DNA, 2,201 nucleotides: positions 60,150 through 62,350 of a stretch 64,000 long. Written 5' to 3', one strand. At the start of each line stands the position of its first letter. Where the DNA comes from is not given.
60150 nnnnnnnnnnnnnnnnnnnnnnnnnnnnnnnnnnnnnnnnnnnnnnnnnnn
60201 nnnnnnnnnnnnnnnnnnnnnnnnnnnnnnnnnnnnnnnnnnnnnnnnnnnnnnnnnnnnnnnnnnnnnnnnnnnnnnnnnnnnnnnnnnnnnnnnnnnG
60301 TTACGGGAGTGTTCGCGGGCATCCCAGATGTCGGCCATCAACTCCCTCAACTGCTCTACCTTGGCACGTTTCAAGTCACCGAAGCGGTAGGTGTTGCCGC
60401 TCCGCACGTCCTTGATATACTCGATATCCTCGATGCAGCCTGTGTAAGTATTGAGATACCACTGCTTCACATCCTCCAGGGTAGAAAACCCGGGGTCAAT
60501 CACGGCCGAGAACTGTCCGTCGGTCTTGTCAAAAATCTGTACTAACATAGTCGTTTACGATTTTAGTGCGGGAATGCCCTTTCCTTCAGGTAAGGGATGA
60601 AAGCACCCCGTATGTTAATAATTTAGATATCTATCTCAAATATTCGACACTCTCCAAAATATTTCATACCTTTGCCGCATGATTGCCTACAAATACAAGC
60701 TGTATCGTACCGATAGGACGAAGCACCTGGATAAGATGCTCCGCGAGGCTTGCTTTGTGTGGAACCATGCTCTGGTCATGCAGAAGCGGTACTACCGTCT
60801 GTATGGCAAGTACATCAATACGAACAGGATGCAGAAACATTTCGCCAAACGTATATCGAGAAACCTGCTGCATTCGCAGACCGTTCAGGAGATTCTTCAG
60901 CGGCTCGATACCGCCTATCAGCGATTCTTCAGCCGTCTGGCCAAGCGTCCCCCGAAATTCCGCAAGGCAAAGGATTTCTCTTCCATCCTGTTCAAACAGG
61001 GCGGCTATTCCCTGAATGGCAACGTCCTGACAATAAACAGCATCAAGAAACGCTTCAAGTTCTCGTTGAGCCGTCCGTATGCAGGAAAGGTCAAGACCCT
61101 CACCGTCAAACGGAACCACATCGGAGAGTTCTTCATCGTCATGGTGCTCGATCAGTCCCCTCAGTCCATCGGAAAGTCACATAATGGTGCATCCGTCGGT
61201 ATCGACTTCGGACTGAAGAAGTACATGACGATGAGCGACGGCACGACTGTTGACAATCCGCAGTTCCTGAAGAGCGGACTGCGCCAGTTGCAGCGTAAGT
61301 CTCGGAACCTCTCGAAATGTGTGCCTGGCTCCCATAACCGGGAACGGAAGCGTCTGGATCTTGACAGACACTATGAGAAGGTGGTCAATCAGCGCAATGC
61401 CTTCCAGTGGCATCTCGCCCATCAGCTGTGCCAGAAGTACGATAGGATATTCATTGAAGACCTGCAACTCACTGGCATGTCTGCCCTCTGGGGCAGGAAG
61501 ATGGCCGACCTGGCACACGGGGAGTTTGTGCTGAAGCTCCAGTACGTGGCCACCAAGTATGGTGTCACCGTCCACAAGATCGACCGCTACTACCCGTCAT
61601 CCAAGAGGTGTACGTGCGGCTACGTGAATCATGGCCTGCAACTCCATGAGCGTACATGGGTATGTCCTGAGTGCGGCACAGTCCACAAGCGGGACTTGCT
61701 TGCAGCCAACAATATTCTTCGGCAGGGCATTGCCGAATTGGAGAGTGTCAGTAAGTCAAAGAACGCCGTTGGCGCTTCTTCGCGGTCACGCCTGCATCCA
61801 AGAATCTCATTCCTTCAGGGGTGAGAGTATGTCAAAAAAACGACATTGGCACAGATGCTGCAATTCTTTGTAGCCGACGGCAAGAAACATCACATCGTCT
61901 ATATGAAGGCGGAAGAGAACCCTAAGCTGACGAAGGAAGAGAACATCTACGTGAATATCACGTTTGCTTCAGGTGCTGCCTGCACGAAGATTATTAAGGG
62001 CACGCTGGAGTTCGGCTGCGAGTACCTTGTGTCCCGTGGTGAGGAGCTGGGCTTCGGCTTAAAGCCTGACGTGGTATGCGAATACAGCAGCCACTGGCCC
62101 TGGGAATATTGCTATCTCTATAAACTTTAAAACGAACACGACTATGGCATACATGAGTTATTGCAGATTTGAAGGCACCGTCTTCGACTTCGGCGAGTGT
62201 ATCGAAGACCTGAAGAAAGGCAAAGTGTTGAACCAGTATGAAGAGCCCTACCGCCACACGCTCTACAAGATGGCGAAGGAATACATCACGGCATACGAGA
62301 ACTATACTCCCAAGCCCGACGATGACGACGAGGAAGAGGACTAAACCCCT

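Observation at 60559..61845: IS200/IS605-family TnpB-only insertion (RNA-guided nuclease) at a strand-switch junction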

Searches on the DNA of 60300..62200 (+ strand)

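Call 7: search_dna_similar(query=window:60400-62000:+, collection=phages, mode=near, max_rows=30)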
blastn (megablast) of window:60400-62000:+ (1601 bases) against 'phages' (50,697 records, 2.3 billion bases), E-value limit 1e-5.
No match.

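Call 8: search_rna_families(source=window, start=60300, end=62200, threshold=evalue, max_evalue=10)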
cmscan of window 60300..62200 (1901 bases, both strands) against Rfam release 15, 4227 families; matches with E-value up to 10: 2.
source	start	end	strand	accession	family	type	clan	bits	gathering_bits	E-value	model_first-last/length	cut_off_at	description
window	61210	61266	+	RF01278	SNORD109A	Gene; snRNA; snoRNA; CD-box;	CL00069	17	35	4.1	1-67/67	no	Small nucleolar RNA SNORD109A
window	60537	60603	+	RF02467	Ms_IGR-2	Gene; sRNA;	-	15.9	45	2.2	1-82/82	no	Mycobacterium sRNA Ms_IGR-2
